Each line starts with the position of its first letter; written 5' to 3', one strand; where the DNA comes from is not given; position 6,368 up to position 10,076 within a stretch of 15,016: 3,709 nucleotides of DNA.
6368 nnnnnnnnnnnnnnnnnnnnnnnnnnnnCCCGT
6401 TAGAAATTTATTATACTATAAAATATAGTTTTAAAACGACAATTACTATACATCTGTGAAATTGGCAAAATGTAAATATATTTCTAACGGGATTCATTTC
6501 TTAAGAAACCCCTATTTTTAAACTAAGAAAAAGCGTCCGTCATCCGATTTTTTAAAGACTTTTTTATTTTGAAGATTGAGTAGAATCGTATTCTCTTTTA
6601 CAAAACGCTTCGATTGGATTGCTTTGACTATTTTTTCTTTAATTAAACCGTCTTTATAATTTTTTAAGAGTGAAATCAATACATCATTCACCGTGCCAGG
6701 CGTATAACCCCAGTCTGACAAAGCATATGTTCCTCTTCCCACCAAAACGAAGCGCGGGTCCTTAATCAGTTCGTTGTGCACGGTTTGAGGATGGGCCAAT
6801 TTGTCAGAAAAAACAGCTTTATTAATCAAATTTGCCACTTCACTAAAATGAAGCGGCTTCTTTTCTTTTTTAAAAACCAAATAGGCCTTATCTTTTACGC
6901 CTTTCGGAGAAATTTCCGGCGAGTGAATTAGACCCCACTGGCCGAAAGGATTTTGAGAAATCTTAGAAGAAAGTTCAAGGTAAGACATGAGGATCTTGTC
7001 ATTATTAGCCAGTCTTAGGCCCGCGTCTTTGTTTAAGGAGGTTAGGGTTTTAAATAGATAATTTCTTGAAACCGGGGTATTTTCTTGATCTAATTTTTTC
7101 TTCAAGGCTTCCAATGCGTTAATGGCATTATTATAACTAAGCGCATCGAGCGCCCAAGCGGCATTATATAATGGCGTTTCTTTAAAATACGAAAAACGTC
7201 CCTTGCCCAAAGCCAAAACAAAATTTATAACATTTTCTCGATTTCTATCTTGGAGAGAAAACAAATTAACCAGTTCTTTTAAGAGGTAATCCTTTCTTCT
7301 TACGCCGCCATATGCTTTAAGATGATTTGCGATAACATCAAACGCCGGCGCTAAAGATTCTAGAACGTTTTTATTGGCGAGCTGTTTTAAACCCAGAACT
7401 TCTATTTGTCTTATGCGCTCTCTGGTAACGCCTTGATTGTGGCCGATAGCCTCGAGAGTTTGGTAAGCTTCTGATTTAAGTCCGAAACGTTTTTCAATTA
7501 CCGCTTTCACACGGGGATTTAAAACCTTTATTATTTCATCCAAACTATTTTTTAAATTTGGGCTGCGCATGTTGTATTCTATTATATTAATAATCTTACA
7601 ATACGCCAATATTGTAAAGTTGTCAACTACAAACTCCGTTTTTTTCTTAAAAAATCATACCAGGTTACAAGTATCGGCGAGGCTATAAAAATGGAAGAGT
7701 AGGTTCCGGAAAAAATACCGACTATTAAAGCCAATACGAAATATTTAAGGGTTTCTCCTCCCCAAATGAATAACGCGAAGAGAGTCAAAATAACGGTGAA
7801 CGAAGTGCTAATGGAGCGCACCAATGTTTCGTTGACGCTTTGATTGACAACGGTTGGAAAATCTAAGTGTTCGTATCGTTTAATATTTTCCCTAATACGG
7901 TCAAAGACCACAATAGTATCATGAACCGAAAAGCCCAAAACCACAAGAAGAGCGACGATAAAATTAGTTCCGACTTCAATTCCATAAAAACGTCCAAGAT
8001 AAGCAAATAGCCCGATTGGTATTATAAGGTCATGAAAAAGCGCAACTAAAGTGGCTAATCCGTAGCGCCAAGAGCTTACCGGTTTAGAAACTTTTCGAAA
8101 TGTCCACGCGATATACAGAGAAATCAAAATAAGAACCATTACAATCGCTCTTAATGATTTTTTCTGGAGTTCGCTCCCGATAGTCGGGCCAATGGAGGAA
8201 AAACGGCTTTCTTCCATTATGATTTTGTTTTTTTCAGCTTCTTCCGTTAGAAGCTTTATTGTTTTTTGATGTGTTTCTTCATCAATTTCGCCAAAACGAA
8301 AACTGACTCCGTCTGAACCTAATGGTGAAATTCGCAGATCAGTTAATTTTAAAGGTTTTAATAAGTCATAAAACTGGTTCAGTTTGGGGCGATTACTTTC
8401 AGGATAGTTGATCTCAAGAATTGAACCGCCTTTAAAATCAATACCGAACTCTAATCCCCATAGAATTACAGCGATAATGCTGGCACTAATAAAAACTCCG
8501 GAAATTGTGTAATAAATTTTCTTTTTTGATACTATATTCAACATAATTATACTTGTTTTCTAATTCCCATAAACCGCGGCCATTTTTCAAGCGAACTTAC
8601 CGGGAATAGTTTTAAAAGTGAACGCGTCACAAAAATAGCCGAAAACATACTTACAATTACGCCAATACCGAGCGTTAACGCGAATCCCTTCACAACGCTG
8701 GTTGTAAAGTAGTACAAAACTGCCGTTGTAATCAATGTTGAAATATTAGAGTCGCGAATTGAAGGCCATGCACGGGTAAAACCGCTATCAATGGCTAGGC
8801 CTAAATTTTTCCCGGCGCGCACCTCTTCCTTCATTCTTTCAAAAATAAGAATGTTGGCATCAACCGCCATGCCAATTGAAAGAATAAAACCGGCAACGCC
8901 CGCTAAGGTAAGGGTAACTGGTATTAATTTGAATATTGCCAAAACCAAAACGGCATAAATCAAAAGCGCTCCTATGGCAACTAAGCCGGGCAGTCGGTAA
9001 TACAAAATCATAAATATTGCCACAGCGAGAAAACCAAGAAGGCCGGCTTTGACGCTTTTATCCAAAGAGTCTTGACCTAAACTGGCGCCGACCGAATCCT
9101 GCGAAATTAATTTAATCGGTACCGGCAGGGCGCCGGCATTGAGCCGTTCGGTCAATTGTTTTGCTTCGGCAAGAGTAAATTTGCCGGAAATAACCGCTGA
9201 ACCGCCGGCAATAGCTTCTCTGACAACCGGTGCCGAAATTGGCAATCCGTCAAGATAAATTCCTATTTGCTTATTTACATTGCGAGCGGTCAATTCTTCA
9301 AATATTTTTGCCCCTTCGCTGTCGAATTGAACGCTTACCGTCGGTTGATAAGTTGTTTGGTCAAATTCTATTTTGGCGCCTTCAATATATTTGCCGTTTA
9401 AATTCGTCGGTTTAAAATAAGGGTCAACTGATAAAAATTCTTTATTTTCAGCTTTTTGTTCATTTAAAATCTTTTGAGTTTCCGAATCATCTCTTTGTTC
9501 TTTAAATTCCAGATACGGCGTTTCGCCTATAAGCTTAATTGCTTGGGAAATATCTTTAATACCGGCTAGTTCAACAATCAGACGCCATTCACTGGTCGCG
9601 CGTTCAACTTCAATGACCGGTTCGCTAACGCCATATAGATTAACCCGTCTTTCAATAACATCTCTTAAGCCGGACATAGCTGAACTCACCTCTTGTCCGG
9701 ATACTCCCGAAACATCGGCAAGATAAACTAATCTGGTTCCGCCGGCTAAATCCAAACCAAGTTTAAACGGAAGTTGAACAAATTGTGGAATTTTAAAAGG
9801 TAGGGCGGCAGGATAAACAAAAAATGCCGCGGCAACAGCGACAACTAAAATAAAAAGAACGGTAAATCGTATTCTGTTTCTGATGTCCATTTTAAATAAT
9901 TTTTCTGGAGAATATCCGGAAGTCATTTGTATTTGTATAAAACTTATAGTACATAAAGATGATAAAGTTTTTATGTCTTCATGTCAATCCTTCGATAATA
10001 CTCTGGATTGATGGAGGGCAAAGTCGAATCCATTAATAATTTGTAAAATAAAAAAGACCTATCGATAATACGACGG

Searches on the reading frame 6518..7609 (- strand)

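Call 9: search_protein_families(library=pfam, proteins=[window:6518-7609:-])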
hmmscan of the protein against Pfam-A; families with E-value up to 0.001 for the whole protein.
window:6518-7609:- (363 aa): 2 families
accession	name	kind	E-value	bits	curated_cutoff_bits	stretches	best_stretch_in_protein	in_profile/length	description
PF04545.22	Sigma70_r4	-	5.9e-10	39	24.1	1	27-77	2-48/50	Sigma-70, region 4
PF05066.19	HARE-HTH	-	7.8e-10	39.5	25.9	1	238-300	3-71/71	HB1, ASXL, restriction endonuclease HTH domain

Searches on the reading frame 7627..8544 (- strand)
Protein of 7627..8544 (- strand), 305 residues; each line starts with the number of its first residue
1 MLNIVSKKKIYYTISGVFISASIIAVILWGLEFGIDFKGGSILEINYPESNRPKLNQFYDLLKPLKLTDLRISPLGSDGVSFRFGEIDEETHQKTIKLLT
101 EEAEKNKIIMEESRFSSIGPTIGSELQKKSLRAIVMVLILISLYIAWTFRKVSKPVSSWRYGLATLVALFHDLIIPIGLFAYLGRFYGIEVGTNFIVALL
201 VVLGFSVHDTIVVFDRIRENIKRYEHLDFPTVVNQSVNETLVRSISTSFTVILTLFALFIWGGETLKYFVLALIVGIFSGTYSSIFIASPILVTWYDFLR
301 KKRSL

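Call 9: search_protein_families(library=pfam, proteins=[window:7627-8544:-])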
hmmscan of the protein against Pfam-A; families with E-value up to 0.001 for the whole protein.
window:7627-8544:- (305 aa): 2 families
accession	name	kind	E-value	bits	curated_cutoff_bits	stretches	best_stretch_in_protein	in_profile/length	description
PF02355.23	SecD_SecF_C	-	1.3e-54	185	20.5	1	109-296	12-187/189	Protein export membrane protein SecD/SecF, C-terminal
PF07549.19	Sec_GG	-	0.00045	20.1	20.3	1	30-45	7-22/28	SecD/SecF GG Motif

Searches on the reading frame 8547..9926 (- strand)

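Call 9: search_protein_families(library=pfam, proteins=[window:8547-9926:-])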
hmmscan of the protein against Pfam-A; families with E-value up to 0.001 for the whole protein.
window:8547-9926:- (459 aa): 5 families
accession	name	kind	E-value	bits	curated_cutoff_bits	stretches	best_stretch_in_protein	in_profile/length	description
PF22599.2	SecDF_P1_head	-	7.2e-29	100.4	27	1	173-269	18-114/114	SecDF, P1 head subdomain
PF02355.23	SecD_SecF_C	-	2.7e-17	63.2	20.5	1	271-439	13-184/189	Protein export membrane protein SecD/SecF, C-terminal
PF21760.3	SecD_1st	-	7.2e-15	54.6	27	1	87-145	4-59/60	Protein translocase subunit SecDF, P1 domain, N-terminal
PF03176.21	MMPL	-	8.2e-10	38.6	20.5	1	316-440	177-301/333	MMPL family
PF07549.19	Sec_GG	-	0.00053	19.9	20.3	0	51-68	5-22/28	SecD/SecF GG Motif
